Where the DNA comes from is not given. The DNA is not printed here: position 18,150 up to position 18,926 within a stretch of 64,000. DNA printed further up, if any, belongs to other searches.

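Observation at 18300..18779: Baseplate hub gp27 carries a C-terminal CHAP-like peptidoglycan hydrolase domain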

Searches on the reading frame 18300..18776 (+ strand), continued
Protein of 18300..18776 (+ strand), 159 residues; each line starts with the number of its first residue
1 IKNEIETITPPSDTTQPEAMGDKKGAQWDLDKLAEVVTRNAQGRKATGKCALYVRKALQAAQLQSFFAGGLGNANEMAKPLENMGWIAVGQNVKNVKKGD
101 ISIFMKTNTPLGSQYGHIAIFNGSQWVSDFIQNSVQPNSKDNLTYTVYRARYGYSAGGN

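Call 28: search_protein_families(library=phrogs, proteins=[P0122, P0124, P0126, P0135, P0123], max_evalue=0.00001)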
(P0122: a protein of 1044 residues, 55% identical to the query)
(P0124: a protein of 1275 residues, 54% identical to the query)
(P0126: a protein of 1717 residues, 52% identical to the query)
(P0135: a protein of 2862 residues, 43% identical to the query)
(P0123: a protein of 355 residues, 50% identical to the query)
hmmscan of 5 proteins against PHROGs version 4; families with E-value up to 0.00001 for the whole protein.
P0122 (1044 aa): 3 families
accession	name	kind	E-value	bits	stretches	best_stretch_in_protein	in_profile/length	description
phrog_34863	-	unknown function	8.1e-58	197.3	1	237-460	528-751/966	-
phrog_26249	-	unknown function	5.5e-16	58.3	1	200-478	1426-1692/1925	-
phrog_38472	-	lysis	1.5e-11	44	1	514-678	683-849/1175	endolysin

P0124 (1275 aa): 3 families
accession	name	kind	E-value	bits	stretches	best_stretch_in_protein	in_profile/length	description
phrog_34863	-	unknown function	3.4e-58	198.6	1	510-733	528-751/966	-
phrog_26249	-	unknown function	2.6e-12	46.1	1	168-810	1108-1746/1925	-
phrog_38472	-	lysis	9.9e-10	38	1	829-929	752-849/1175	endolysin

P0126 (1717 aa): 1 family
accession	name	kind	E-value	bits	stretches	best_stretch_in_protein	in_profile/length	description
phrog_30077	-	unknown function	1.5e-30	107.7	1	630-823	460-643/674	-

P0135 (2862 aa): 8 families
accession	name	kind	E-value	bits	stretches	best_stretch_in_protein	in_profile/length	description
phrog_3201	-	tail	6.1e-154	516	6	12-808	11-772/2408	tail fiber protein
phrog_181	-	lysis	3.4e-47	162.9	1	2240-2484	274-531/769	endolysin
phrog_9506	-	lysis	2.9e-37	130.1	1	2331-2487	27-196/330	endolysin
phrog_14712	-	moron, auxiliary metabolic gene and host takeover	5.2e-32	112.3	1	2336-2585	35-291/322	chitinase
phrog_317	-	lysis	4.2e-27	96.4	1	2266-2476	191-352/492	endolysin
phrog_1519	-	lysis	1.7e-24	87.8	1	2324-2479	217-376/502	endolysin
phrog_34417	-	unknown function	2.1e-24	87.3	1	2329-2484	30-195/326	-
phrog_26317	-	unknown function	1.1e-17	65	1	2373-2478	13-112/119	-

P0123 (355 aa): 0 families

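Call 31: find_encoding_contigs(protein=P0122, flank=10000, max_places=3)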
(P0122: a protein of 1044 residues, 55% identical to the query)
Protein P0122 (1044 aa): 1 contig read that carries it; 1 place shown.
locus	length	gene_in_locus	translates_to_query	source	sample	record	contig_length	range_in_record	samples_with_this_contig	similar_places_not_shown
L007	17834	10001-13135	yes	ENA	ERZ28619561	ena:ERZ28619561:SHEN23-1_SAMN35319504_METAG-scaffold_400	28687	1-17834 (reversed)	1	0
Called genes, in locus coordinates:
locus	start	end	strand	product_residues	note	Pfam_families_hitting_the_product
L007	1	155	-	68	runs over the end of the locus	-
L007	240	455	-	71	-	-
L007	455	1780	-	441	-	PF00004:AAA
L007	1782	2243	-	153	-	-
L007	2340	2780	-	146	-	-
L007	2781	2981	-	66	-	-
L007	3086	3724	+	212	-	-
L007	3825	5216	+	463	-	PF03796:DnaB_C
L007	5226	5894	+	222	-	-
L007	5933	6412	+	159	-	-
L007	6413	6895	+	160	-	-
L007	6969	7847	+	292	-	PF12322:T4_baseplate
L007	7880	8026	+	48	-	-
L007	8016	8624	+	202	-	-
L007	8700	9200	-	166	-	-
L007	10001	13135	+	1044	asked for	PF21277:T6SS_VgrG3-like_C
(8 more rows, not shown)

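Call 32: find_encoding_contigs(protein=P0075, flank=8000, max_places=3)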
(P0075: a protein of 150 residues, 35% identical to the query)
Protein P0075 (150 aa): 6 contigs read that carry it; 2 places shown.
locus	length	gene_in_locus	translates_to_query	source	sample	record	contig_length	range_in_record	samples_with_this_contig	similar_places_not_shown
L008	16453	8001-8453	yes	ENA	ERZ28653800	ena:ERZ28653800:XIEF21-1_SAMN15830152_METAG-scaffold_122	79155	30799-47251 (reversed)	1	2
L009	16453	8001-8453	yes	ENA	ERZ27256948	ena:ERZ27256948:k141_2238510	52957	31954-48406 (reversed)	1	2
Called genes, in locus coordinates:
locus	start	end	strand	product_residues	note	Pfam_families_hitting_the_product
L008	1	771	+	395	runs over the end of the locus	PF00753:Lactamase_B, PF19583:ODP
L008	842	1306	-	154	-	PF13944:Calycin_like (weak)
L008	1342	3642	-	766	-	PF07715:Plug, PF00593:TonB_dep_Rec_b-barrel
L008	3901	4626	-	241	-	PF00005:ABC_tran, PF13304:AAA_21 (weak)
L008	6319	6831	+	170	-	PF13432:TPR_16 (faint), PF23914:TPR_CcmH_CycH (faint), PF00515:TPR_1 (faint), PF07719:TPR_2 (faint), PF13424:TPR_12 (faint), PF13428:TPR_14 (faint), PF13181:TPR_8 (faint), PF14559:TPR_19 (weak), +2 more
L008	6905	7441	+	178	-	-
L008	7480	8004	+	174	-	-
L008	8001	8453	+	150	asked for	PF05257:CHAP (faint)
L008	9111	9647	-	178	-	PF00578:AhpC-TSA, PF08534:Redoxin, PF13098:Thioredoxin_2 (weak)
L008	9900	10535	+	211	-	PF12099:DUF3575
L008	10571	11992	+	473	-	-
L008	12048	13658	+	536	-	PF15495:Fimbrillin_C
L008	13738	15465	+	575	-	PF15495:Fimbrillin_C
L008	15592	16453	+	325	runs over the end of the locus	PF08842:Mfa2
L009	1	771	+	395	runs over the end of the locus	PF00753:Lactamase_B, PF19583:ODP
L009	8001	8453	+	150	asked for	PF05257:CHAP (faint)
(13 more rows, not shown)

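Call 41: predict_structure(alignment_id=A1)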
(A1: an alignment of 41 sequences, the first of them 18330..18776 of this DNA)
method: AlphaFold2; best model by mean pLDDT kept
length: 149 residues; sequences in the alignment: 41
mean_pLDDT: 76.8   pTM: 0.75
mean pLDDT of the five models: 76.8, 76.3, 71.5, 65.7, 65.1
residues with pLDDT >= 90: 29; 70-90: 82; 50-70: 21; < 50: 17
segments of 3 or more residues with pLDDT < 50: 1-14, 147-149
pLDDT, mean of each block of 10 residues (from residue 1): 40 61 88 71 83 63 81 89 90 85 85 91 80 88 55
secondary structure, 60 per line:
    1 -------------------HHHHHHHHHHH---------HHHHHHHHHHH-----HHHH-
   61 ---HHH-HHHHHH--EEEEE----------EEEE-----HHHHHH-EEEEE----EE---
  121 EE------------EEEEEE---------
elements in order: H20-30 H40-50 H56-59 H68-73 E76-80 E91-94 H100-105 E107-111 E135-140

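Call 43: fold_search(model_id=the predicted structure, library=pdb)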
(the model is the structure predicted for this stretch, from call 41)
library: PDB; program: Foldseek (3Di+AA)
matches with E <= 10: 92; with E <= 0.001: 3
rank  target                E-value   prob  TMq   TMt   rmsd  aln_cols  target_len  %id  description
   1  4hz9_A                1.2e-07  1.00  0.67  0.83   2.2       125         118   26  Crystal structure of the type VI native effector-immunity complex Tae3-Tai3 from Ralstonia pickettii (released 2013-08-21)
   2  4hzb_A                8.3e-07  1.00  0.59  0.74   3.8       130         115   28  Crystal structure of the type VI SeMet effector-immunity complex Tae3-Tai3 from Ralstonia pickettii (released 2013-08-21)
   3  4hzb_D                1.7e-06  1.00  0.63  0.81   2.7       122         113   26  Crystal structure of the type VI SeMet effector-immunity complex Tae3-Tai3 from Ralstonia pickettii (released 2013-08-21)
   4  8tw1                  1.2e-03  1.00  0.51  0.30   7.0       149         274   16  Crystal structure of Lys2972, a phage endolysin targeting Streptococcus thermophilus (released 2024-03-27)
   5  9a4p_A                1.9e-03  1.00  0.60  0.25   7.2       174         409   15  Integrative model of YJCM-YJCN by crosslinking MS and deep learning (released 2024-09-18)
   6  4jur_A                1.5e-02  0.95  0.46  0.44   6.8       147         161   12  Crystal structure of the effector Tae4 from Salmonella typhimurium in complex with the immunity Tai4 from Enterobacter (released 2014-02-05)
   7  6bim                  1.8e-02  0.94  0.47  0.28   6.0       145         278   14  Structure of NlpC1 from Trichomonas vaginalis (released 2018-11-07)
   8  7cfl_A                4.9e-02  0.91  0.47  0.54   5.6       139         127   14  X-ray structure of autolysin Acd24020 catalytic domain from Clostridium difficile (released 2020-11-25)
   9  4jur_H                4.9e-02  0.84  0.47  0.44   7.2       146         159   11  Crystal structure of the effector Tae4 from Salmonella typhimurium in complex with the immunity Tai4 from Enterobacter (released 2014-02-05)
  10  8xup_J                6.0e-02  0.89  0.47  0.48   4.8       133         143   16  Crystal structure of lipoprotein NlpI in complex with MepS (released 2024-06-05)
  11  3pvq_A                7.2e-02  0.72  0.41  0.23   7.2       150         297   13  Crystal structure of a putative dipeptidyl-peptidase VI (BT_1314) from BACTEROIDES THETAIOTAOMICRON VPI-5482 at 2.10 A (released 2011-02-02)
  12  9eum_MODEL_1_A        8.2e-02  0.60  0.32  0.28   6.5       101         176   17  NMR structure of the Staphylococcus aureus bacteriophage phi812 hub protein - lytic cleaver (CHAP) domain (released 2025-04-09)
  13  4cgk_A                8.8e-02  0.75  0.42  0.20   7.2       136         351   18  Crystal structure of the essential protein PcsB from Streptococcus pneumoniae (released 2014-05-21)
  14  4hfk_A                1.1e-01  0.82  0.51  0.48   5.7       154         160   15  Crystal structure of the type VI effector-immunity complex Tae4-Tai4 from Enterobacter cloacae (released 2013-01-16)
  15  4cgk_B                1.1e-01  0.66  0.33  0.16   5.0        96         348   18  Crystal structure of the essential protein PcsB from Streptococcus pneumoniae (released 2014-05-21)
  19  4fdy_A                1.8e-01  0.69  0.45  0.25   6.2       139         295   14  Crystal structure of a similar to lipoprotein, NLP/P60 family (SAV0400) from Staphylococcus aureus subsp. aureus Mu50  (released 2012-07-25)
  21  3h41                  2.3e-01  0.47  0.31  0.17   4.5        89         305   16  CRYSTAL STRUCTURE OF A NLPC/P60 FAMILY PROTEIN (BCE_2878) FROM BACILLUS CEREUS ATCC 10987 AT 1.79 A RESOLUTION (released 2009-05-05)
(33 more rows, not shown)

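Call 48: search_solved_structures(query=A1, max_evalue=1)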
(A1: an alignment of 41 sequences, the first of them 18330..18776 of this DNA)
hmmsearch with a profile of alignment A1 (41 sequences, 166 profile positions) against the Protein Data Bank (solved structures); distinct sequences matched with E-value up to 1: 11.
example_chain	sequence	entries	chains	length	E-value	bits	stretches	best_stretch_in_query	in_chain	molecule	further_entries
4hz9_A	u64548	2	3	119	1.9e-33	118.7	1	35-148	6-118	Putative cytoplasmic protein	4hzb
8tw1_A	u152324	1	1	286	0.042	16.8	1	47-104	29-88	Endolysin Lys2972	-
5d74_A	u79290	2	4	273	0.11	15.4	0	87-116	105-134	Putative phage lysin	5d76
2eg1_A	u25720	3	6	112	0.26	14.2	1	94-127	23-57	Nitrogen regulatory protein P-II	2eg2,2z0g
3mpi_A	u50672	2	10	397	0.26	14.2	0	50-140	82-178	Glutaryl-CoA dehydrogenase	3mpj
23tz_A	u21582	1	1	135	0.32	13.9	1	51-119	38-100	Peptidoglycan DL-endopeptidase CwlO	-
8wt3_A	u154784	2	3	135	0.32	13.9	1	51-119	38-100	Peptidoglycan DL-endopeptidase CwlO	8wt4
4olk_A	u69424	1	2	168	0.86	12.5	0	87-119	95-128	Endolysin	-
5t87_E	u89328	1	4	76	0.88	12.5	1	92-117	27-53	CdiA toxin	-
8bkz_Y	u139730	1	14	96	0.97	12.3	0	61-107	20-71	Co-chaperonin GroES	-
1aon_O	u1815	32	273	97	1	12.3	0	61-107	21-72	GROEL/GROES COMPLEX | GROES | groES protein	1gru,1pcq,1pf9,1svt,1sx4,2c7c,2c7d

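Call 60: search_protein_families(library=ncbifam, proteins=[window:18330-18776:+, L006:5719-6225:+, P0075, P0089], max_evalue=0.01)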
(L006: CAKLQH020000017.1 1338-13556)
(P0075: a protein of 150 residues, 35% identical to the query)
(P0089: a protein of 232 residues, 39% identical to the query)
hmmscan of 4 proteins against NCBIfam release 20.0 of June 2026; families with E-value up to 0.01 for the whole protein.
window:18330-18776:+ (149 aa): 0 families

L006:5719-6225:+ (169 aa): 0 families

P0075 (150 aa): 0 families

P0089 (232 aa): 2 families
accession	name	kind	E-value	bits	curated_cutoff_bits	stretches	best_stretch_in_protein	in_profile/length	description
TIGR02594.1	TIGR02594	subfamily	0.0027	18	70.55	1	117-187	41-99/132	TIGR02594 family protein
NF040678.1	EntFM_CwpFM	equivalog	0.0044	16.1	720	1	118-189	339-399/430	enterotoxin EntFM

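Call 65: get_annotated_region(hit=H59, flank=6000)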
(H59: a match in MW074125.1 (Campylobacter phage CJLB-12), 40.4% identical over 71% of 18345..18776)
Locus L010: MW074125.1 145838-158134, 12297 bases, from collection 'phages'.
description: Campylobacter phage CJLB-12, complete genome.
organism: Campylobacter phage CJLB-12 (NCBI taxid 2780170)
taxonomy: Viruses; Duplodnaviria; Heunggongvirae; Uroviricota; Caudoviricetes; Eucampyvirinae; Firehammervirus
host: Campylobacter jejuni; source: poultry feces; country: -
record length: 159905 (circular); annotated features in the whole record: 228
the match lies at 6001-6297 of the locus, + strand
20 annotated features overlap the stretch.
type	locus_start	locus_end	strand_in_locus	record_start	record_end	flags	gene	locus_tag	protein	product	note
CDS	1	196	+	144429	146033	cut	-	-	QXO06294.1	hypothetical protein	-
CDS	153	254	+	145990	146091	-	-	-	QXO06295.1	hypothetical protein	-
CDS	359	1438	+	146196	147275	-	-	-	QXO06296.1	hypothetical protein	-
CDS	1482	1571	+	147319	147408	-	-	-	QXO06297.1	hypothetical protein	-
CDS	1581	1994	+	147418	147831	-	-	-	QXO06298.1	hypothetical protein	-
CDS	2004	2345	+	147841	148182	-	-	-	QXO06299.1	hypothetical protein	-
CDS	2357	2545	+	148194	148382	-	-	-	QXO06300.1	hypothetical protein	-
CDS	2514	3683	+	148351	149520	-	-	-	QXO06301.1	hypothetical protein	-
CDS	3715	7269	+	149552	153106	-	-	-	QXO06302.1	hypothetical protein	-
CDS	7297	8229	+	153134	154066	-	-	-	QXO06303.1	hypothetical protein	-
CDS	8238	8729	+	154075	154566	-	-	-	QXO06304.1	hypothetical protein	-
CDS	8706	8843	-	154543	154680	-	-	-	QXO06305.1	hypothetical protein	-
CDS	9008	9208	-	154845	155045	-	-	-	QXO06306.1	hypothetical protein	-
CDS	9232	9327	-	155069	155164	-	-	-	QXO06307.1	hypothetical protein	-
CDS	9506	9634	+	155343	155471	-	-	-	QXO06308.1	hypothetical protein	-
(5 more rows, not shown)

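Call 66: search_protein_families(library=pfam, proteins=[L010:3715-7266:+, L010:7297-8226:+], max_evalue=0.01)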
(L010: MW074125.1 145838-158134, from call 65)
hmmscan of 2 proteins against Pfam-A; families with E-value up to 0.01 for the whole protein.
L010:3715-7266:+ (1184 aa): 0 families

L010:7297-8226:+ (310 aa): 1 family
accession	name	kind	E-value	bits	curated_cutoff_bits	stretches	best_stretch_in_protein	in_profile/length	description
PF11091.14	T4_tail_cap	-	3.9e-05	23.3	20.2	1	95-228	92-219/339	Tail-tube assembly protein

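Call 69: fold_search(model_id=the predicted structure, library=viral)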
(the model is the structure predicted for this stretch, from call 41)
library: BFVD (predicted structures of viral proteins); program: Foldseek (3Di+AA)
matches with E <= 10: 211; with E <= 0.001: 3
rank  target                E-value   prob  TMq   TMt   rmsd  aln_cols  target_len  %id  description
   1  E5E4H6                1.2e-20  1.00  0.83  0.24   7.5       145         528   71  Gp27 baseplate hub subunit [Acinetobacter phage Acj61]
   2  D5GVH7                2.7e-08  1.00  0.67  0.10  14.0       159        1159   33  Hypothetical phage membrane protein [Campylobacter phage CP220]
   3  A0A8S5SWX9            1.4e-06  1.00  0.66  0.12   5.4       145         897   26  Tail tape measure [Myoviridae sp. ctLYp5]
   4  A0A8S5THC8            1.8e-03  1.00  0.56  0.44   4.7       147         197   14  Peptidoglycan hydrolase [Siphoviridae sp. ctuBK6]
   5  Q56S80                2.7e-03  1.00  0.56  0.44   6.9       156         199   16  Lysin [Streptococcus phage 2972]
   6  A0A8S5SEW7            3.6e-03  1.00  0.55  0.38   5.0       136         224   16  CHAP domain protein [Myoviridae sp. ct8mY9]
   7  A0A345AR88            4.1e-03  0.97  0.44  0.27   8.1       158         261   12  (no name in the UniProt tables at hand)
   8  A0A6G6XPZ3            1.0e-02  0.98  0.47  0.30   8.0       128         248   16  (no name in the UniProt tables at hand)
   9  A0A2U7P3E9            1.3e-02  0.97  0.46  0.43   7.6       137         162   17  (no name in the UniProt tables at hand)
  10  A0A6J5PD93            1.9e-02  0.91  0.34  0.22   5.6        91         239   18  Endopeptidase, NLPC/P60 domain containing protein [uncultured Caudovirales phage]
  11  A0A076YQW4            1.9e-02  0.84  0.40  0.19  10.2       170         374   14  TmpD [Staphylococcus phage P108]
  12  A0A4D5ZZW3            3.0e-02  0.60  0.35  0.25   9.1       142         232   15  (no name in the UniProt tables at hand)
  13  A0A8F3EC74            4.1e-02  0.63  0.38  0.25   8.3       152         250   12  (no name in the UniProt tables at hand)
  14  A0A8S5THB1            4.9e-02  0.77  0.38  0.40   7.0       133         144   14  Uncharacterized protein [Siphoviridae sp. ctuBK6]
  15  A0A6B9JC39            5.6e-02  0.93  0.50  0.43   5.8       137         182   16  Protease [Arthrobacter phage DrYang]
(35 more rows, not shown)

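Call 70: find_related_loci(query=A1, collection=genome_contigs, flank=6000)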
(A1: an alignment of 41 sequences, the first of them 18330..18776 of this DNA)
Query A1 (149 aa) in genome_contigs; peptide patterns used: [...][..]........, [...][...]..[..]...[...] (x = any residue, [..] = any of these).
600 stretches matched a pattern (row limit reached: there are more); 177 encode a relative of the query (tblastn E <= 1e-3); the best 80 are kept; 80 distinct loci.
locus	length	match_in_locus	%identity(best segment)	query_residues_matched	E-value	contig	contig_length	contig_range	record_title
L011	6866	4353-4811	36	1-144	1e-18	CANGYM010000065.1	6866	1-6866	MAG: Alphaproteobacteria bacterium isolate RE-18aug17-138 genome assembly, contig: RE-18aug17-C20146, whole genome shotg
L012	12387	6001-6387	34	8-142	2e-17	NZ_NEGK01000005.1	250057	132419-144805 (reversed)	Acinetobacter sp. ANC 3813 Contig5, whole genome shotgun sequence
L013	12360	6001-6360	39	18-139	5e-17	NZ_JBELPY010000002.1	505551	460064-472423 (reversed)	Chryseobacterium sp. ST-37 NODE_2_length_505551_cov_392.456469, whole genome shotgun sequence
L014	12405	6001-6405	36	4-139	7e-17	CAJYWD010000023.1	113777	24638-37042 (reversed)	MAG: uncultured Chryseobacterium sp. isolate S1C26695_SP210 genome assembly, contig: S1Ck127_607654, whole genome shotgu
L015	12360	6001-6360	38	17-142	2e-16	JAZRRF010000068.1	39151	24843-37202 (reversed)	MAG: Alistipes sp. isolate T1900045356_YK20190046.MAGScoT_cleanbin_000017 SGB_6792_k141_1146865, whole genome shotgun se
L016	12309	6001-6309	40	35-142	5e-16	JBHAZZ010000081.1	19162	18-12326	MAG: Moraxella sp. isolate D-56_MAG_43 D-56__70243, whole genome shotgun sequence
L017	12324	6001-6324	39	12-124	1e-15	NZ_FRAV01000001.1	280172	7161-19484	Chryseobacterium polytrichastri strain DSM 26899, whole genome shotgun sequence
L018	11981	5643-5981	38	24-142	1e-15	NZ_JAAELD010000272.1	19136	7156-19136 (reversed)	MAG: Moraxella sp. isolate Bco_11 BcoG_CONTIG2580286, whole genome shotgun sequence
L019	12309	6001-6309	39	35-142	2e-15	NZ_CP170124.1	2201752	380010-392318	Moraxella sp. ATCC 23246 chromosome, complete genome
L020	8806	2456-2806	37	18-139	3e-15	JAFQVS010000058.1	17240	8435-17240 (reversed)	MAG: Bacteroidaceae bacterium isolate RGIG2194 Goat_Colon.Co__c1363591, whole genome shotgun sequence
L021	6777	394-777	34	7-139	3e-15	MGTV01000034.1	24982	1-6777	MAG: Elusimicrobia bacterium GWA2_62_23 gwa2_scaffold_3411, whole genome shotgun sequence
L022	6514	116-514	33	2-139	5e-15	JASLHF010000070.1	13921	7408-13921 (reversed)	MAG: Acinetobacter sp. isolate SHSU.bins.534 k141_10892121, whole genome shotgun sequence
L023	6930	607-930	35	19-129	1e-14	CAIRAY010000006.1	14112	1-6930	MAG: uncultured Fibrobacteres bacterium isolate Loclat_bin-05108 genome assembly, contig: bin-05108:006/192, whole genom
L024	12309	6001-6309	39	35-142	1e-14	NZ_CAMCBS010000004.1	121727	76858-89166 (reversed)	MAG: uncultured Moraxella sp. isolate SRR15732366_bin.2_metaWRAP_v1.3_MAG ERZ9426310.24, whole genome shotgun sequence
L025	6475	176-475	38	19-123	2e-14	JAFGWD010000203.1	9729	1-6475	MAG: Rhodospirillaceae bacterium isolate ZodW_Metabat.220 k87_15545451, whole genome shotgun sequence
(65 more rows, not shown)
